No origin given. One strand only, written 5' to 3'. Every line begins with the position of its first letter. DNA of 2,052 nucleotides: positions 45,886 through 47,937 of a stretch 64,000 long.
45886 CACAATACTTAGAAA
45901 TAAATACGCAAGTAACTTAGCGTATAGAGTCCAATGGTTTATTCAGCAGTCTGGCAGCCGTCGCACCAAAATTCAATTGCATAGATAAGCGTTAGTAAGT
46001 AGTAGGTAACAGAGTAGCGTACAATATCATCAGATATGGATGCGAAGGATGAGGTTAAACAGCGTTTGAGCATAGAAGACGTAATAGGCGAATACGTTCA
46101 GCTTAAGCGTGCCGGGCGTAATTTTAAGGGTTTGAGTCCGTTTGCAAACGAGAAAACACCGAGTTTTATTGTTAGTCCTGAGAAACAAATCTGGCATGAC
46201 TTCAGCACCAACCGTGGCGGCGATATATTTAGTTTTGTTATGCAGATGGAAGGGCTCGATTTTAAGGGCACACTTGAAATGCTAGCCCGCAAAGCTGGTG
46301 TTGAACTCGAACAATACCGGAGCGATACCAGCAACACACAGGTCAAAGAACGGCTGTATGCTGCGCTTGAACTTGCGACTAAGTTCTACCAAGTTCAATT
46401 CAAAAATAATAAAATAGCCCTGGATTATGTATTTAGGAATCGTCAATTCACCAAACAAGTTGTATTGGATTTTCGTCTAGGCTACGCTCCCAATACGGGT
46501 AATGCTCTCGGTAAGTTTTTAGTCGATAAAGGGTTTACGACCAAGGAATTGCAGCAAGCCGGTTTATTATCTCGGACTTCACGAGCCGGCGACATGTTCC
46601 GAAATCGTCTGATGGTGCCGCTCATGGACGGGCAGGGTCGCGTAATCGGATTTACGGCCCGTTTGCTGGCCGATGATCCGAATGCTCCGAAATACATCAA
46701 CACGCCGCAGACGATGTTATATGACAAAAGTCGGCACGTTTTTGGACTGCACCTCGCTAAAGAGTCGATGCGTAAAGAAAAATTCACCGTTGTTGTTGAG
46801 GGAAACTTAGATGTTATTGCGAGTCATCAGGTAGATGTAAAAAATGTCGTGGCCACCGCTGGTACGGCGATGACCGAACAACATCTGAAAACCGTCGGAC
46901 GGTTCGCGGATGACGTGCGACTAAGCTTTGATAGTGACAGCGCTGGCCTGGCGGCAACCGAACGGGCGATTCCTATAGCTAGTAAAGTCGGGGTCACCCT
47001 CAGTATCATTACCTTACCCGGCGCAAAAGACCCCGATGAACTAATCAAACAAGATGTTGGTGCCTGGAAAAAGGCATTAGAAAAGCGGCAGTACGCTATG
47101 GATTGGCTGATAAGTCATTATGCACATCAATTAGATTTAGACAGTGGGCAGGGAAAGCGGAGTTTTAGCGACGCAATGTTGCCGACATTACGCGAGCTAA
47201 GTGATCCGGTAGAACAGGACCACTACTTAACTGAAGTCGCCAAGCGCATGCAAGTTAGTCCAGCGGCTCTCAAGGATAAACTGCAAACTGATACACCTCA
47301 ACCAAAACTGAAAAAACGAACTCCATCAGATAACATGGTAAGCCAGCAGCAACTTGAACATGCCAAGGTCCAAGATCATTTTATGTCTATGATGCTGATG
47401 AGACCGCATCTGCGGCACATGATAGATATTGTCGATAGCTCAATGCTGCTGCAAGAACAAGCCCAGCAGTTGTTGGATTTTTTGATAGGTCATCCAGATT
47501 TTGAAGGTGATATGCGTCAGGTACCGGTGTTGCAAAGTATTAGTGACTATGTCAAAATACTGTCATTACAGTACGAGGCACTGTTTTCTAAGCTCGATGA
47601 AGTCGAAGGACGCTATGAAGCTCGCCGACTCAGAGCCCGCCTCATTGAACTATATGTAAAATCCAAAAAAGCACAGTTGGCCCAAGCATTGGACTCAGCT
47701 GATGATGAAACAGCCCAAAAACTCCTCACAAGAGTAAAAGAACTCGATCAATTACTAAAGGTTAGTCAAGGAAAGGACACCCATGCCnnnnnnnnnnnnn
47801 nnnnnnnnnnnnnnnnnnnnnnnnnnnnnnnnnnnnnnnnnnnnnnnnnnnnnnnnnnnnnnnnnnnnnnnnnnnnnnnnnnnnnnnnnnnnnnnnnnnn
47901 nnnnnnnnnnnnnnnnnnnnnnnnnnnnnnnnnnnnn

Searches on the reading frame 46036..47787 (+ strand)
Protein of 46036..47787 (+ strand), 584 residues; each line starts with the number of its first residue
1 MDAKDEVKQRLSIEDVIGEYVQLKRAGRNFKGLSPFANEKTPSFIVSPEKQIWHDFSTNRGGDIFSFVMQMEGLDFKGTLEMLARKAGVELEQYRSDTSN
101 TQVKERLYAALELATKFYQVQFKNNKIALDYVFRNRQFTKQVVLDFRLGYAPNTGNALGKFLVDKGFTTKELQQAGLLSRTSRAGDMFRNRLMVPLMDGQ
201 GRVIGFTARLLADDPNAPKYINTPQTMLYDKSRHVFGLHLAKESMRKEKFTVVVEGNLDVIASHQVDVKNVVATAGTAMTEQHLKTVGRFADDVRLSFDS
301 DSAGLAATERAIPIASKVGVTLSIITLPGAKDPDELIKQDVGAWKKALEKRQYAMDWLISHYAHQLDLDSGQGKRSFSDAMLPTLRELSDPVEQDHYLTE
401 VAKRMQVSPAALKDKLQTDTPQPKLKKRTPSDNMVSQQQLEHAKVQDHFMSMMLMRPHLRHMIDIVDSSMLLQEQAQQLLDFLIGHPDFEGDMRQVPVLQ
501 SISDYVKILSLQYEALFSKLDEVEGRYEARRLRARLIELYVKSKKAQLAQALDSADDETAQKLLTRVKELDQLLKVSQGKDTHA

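Call 29: search_protein_families(library=pfam, proteins=[window:46036-47787:+], max_evalue=0.001)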
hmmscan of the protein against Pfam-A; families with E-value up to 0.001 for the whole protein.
window:46036-47787:+ (584 aa): 6 families
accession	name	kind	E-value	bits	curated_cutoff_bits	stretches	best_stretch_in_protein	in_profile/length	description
PF08275.17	DNAG_N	-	2.9e-31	108.6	26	1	117-242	1-128/128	DNA primase catalytic core, N-terminal domain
PF01807.25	Zn_ribbon_DnaG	-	7e-28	96.8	24.9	1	5-93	7-95/98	CHC2 zinc finger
PF13155.12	Toprim_2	-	3.6e-20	72.6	22.1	1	252-337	1-88/88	Toprim-like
PF10410.14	DnaB_bind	-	7e-13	49.1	20.6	1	355-409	1-55/56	DnaB-helicase binding domain of primase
PF13662.12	Toprim_4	-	9e-12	45.5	25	1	252-325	4-84/85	Toprim domain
PF01751.28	Toprim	-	1e-07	32.4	23.1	1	252-317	3-86/96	Toprim domain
